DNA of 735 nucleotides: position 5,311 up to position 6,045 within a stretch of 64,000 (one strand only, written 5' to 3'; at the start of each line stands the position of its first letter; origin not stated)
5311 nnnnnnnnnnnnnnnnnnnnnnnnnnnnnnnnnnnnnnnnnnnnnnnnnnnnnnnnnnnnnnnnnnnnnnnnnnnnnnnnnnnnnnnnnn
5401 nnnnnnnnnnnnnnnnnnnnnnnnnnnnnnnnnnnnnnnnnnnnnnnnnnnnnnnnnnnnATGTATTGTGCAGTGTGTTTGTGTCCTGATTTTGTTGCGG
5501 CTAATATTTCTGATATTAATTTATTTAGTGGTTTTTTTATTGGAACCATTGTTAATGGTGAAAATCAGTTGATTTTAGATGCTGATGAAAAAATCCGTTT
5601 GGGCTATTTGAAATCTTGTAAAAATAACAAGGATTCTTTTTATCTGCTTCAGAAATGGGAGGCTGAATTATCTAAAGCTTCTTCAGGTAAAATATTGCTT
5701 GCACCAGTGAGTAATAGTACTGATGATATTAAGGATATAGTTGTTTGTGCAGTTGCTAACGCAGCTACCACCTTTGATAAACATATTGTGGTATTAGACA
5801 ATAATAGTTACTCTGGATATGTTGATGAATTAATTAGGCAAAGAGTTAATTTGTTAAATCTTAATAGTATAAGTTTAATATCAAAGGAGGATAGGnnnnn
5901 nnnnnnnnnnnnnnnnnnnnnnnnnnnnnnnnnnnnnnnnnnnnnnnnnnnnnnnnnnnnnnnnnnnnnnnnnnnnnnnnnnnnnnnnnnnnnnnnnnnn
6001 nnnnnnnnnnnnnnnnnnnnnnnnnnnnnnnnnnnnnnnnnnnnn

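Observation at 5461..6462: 333-aa partner protein with Cys cluster and acidic motif but no assignable domain: putative effector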

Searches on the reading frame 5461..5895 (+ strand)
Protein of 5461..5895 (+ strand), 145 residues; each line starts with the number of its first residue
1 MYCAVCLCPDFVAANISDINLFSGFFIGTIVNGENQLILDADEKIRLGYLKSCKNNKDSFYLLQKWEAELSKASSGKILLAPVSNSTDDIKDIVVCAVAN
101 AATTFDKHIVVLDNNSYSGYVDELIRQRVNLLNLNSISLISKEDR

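Call 91: find_homologous_proteins(query=A5, max_evalue=0.001)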
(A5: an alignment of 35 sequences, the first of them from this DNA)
Query A5 (35 sequences) (145 aa, profile of the alignment): 1 proteins with E <= 0.001 among 1180 candidates.
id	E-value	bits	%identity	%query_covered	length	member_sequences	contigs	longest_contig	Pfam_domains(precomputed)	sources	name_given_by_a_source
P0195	2.6e-10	59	81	44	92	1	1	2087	-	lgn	-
